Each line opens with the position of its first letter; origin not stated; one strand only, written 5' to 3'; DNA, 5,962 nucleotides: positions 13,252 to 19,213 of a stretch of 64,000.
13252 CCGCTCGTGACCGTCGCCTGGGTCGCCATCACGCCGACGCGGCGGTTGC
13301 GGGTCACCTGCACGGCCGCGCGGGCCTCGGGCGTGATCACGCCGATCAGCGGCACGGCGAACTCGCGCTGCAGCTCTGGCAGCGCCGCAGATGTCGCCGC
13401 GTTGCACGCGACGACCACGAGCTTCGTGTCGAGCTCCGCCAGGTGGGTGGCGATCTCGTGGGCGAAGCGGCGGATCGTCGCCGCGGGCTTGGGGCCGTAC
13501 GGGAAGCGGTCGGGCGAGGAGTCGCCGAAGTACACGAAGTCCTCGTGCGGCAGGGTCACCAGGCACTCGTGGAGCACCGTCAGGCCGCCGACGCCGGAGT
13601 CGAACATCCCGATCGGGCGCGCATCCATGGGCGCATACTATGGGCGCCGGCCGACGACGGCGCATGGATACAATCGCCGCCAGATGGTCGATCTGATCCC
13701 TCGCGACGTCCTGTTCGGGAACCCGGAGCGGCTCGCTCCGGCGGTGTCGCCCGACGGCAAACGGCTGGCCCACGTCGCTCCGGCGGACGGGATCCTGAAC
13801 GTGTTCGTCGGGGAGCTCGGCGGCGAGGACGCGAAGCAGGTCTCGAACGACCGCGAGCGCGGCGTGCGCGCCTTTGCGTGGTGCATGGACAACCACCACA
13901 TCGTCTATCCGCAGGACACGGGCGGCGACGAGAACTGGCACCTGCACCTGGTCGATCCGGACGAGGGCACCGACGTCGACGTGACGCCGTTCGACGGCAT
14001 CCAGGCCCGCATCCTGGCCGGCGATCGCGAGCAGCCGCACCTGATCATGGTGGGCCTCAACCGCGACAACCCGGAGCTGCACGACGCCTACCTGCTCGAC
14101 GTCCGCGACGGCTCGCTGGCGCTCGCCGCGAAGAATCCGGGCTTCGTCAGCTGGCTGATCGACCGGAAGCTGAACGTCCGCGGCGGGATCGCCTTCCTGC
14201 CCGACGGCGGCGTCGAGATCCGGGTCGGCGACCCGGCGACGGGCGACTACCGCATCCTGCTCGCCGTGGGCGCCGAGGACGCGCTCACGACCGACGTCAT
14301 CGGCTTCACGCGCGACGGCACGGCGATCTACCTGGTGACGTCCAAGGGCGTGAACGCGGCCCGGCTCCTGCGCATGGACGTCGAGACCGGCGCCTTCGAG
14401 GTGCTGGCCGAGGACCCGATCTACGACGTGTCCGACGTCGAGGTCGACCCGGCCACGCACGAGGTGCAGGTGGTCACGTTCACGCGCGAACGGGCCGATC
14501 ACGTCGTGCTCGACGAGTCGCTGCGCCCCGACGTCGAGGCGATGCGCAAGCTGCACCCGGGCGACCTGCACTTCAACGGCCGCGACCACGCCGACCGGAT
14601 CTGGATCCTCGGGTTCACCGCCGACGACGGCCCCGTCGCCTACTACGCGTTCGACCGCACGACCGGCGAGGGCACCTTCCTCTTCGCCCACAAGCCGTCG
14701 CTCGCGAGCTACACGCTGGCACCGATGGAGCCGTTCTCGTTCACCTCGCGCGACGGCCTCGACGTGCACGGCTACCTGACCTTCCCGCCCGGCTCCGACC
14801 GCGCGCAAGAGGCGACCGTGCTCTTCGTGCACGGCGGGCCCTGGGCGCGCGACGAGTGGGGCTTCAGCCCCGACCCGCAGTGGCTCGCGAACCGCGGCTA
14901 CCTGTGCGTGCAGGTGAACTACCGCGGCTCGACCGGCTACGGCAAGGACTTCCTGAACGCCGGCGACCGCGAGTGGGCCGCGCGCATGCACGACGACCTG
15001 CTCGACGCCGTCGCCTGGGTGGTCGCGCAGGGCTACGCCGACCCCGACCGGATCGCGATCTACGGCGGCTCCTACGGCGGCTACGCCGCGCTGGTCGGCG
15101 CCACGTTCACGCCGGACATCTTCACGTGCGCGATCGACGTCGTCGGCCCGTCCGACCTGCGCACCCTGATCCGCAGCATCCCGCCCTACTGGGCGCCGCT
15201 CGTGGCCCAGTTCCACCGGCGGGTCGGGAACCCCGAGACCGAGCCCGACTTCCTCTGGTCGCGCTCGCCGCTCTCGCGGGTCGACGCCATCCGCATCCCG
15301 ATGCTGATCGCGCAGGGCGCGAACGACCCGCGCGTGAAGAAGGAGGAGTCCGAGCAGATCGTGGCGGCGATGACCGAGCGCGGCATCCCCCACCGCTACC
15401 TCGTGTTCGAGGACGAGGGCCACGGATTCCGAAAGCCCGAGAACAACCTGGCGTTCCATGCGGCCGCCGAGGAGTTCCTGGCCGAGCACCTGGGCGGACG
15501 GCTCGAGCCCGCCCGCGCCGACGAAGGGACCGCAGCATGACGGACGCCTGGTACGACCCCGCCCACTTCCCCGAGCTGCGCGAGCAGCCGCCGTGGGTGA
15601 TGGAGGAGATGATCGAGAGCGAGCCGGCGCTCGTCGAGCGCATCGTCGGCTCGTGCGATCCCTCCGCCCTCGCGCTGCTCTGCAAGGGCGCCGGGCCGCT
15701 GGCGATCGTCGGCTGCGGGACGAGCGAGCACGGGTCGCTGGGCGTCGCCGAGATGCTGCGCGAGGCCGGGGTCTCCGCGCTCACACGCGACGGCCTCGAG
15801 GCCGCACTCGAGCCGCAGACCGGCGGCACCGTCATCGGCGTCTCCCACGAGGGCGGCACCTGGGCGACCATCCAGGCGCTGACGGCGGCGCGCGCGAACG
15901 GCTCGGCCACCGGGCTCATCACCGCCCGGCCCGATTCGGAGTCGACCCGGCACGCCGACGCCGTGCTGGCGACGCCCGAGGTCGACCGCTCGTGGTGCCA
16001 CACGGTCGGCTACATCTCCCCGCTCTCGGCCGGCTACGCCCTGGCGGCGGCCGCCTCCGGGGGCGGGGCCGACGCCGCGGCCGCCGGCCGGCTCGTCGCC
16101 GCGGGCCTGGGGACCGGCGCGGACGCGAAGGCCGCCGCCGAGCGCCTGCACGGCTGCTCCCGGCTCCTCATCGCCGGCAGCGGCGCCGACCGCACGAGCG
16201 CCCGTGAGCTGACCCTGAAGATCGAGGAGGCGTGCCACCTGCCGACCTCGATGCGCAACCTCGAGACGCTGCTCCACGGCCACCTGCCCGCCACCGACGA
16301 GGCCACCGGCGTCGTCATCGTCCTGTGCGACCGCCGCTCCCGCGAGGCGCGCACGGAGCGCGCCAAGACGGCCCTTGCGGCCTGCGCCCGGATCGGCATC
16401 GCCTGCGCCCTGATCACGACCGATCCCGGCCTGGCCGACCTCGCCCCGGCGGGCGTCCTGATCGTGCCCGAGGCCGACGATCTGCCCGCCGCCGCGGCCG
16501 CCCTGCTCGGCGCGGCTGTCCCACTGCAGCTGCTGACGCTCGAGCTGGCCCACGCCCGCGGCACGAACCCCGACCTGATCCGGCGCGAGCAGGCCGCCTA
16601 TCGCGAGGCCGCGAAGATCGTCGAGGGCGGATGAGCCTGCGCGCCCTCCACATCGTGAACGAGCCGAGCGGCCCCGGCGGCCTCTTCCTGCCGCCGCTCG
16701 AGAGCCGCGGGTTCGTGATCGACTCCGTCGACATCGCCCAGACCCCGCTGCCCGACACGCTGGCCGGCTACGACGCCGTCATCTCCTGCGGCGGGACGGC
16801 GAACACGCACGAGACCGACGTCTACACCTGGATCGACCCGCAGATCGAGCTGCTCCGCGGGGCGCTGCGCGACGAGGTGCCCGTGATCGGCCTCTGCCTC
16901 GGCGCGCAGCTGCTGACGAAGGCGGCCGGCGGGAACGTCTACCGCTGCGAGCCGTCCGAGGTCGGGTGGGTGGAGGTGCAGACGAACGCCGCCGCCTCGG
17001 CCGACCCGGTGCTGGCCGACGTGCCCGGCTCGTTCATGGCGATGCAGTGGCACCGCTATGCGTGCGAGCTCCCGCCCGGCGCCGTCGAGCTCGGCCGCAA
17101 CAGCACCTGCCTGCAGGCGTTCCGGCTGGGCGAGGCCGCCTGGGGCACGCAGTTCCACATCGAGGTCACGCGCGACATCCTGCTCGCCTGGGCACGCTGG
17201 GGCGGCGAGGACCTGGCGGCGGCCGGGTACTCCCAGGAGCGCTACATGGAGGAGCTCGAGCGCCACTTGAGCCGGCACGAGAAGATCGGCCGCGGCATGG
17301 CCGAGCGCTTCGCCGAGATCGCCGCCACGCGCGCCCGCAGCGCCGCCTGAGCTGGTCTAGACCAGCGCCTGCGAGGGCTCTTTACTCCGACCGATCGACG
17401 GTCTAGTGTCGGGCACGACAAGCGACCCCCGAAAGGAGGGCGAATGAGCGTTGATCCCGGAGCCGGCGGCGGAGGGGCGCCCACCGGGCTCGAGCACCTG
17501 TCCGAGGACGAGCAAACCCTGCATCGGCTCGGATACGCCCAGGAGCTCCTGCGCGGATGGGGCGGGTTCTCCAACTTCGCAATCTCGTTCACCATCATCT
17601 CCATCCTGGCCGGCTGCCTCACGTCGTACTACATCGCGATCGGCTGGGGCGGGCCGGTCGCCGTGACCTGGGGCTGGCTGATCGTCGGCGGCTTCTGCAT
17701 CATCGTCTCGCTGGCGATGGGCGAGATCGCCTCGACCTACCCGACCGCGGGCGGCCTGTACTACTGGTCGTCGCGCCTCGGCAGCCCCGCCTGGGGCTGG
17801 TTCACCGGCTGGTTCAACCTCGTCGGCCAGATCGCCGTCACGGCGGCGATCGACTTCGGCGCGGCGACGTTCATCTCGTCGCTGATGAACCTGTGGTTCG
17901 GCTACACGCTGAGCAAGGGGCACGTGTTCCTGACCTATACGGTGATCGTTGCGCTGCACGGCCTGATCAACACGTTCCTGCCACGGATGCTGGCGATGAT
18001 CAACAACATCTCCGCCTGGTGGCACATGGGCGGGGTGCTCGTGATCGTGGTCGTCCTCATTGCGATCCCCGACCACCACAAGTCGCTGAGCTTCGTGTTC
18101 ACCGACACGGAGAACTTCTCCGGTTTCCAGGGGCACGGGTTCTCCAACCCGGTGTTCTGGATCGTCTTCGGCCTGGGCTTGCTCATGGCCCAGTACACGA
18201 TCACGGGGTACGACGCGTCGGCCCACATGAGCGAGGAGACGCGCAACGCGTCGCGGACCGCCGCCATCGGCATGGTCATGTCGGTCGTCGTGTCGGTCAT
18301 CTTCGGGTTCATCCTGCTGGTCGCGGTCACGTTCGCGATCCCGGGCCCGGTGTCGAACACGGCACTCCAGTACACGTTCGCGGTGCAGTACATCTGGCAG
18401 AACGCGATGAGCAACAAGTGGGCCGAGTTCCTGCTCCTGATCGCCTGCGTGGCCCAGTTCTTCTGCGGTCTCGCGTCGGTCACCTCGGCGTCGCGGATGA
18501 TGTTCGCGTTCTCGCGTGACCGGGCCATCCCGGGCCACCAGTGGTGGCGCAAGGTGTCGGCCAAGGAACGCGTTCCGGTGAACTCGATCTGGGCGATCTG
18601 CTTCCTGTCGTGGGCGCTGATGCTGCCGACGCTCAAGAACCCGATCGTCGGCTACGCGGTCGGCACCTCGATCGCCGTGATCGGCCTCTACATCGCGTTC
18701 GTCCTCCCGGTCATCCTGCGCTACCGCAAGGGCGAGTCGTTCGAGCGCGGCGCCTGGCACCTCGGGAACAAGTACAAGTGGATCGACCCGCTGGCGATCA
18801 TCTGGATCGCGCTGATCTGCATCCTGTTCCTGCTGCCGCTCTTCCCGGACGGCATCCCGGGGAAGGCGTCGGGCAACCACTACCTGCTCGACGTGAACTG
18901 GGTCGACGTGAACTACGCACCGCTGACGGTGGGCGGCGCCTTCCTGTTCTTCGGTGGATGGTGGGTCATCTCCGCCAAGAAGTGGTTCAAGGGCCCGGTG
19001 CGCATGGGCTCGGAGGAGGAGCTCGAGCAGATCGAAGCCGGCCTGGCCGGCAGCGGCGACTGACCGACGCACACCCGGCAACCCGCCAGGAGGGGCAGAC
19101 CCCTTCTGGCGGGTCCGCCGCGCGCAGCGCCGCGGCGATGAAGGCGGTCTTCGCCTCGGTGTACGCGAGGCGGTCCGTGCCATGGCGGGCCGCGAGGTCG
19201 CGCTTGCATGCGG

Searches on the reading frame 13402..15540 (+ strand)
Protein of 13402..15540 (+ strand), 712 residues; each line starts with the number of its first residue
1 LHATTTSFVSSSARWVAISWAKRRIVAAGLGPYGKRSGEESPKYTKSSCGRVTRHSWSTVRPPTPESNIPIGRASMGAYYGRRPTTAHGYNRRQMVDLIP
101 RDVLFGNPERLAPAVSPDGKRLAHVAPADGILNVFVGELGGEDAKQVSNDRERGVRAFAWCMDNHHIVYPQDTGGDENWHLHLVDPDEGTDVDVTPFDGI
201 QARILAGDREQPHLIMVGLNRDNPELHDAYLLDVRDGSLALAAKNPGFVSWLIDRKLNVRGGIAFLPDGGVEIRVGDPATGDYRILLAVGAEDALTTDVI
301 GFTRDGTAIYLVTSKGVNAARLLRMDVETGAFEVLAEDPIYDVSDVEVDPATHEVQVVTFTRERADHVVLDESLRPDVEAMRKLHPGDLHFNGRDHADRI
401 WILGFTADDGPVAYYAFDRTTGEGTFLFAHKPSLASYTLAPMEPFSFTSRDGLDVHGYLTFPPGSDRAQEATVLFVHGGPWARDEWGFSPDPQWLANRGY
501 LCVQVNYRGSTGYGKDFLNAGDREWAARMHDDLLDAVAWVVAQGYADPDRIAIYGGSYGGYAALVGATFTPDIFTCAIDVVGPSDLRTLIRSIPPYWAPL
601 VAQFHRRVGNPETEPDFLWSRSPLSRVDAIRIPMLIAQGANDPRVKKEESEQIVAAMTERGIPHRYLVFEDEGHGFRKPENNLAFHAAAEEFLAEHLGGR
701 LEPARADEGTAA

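Call 55: search_protein_families(library=pfam, proteins=[window:13402-15540:+], max_evalue=0.00001)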
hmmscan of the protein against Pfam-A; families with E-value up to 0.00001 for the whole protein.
window:13402-15540:+ (712 aa): 6 families
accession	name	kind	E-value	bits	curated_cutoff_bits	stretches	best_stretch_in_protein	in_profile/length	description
PF00326.27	Peptidase_S9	-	2e-50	171.7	22.6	1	486-699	1-212/213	Prolyl oligopeptidase family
PF02129.25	Peptidase_S15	-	2.5e-16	60.6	23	1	477-588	24-134/262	X-Pro dipeptidyl-peptidase (S15 family)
PF20434.5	BD-FAE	-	3.2e-14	53.4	26.8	1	466-655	9-213/215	BD-FAE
PF01738.24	DLH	-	6.9e-11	42.6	21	1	493-691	35-203/217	Dienelactone hydrolase family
PF00561.26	Abhydrolase_1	-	2.4e-06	27.8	25.8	0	617-674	185-238/245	alpha/beta hydrolase fold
PF12146.15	Hydrolase_4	-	5.3e-06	26.3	27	0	469-578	3-105/239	Serine aminopeptidase, S33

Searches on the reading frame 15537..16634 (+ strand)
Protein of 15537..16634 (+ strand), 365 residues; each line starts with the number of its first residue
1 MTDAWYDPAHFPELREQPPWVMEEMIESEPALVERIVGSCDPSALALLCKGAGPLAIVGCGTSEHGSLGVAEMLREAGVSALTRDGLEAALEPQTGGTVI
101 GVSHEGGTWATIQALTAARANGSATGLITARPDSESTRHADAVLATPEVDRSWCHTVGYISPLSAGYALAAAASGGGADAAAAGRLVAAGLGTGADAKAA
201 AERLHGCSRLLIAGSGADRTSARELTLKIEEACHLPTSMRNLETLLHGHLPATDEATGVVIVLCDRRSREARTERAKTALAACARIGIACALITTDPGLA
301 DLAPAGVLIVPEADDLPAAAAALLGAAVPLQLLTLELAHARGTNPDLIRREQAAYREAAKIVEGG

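Call 55: search_protein_families(library=pfam, proteins=[window:15537-16634:+], max_evalue=0.00001)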
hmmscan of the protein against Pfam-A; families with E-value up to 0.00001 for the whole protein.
window:15537-16634:+ (365 aa): 1 family
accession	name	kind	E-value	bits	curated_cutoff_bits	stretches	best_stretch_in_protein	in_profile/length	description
PF01380.27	SIS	-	2.4e-12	47.2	25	0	95-171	53-130/131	SIS domain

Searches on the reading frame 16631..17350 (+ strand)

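Call 55: search_protein_families(library=pfam, proteins=[window:16631-17350:+], max_evalue=0.00001)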
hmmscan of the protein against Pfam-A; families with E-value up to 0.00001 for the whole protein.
window:16631-17350:+ (239 aa): 1 family
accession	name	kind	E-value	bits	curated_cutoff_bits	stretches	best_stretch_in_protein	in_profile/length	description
PF00117.34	GATase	-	4.2e-15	56.4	22.8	1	39-180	32-174/190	Glutamine amidotransferase class-I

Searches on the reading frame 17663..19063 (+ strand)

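Call 55: search_protein_families(library=pfam, proteins=[window:17663-19063:+], max_evalue=0.00001)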
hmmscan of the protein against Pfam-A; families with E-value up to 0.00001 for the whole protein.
window:17663-19063:+ (466 aa): 2 families
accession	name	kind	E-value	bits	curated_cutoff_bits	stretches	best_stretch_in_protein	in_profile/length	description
PF13520.12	AA_permease_2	-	1.3e-57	196.1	27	1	1-397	33-409/427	Amino acid permease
PF00324.27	AA_permease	-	4.1e-30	105.3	24.6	1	4-400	34-428/470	Amino acid permease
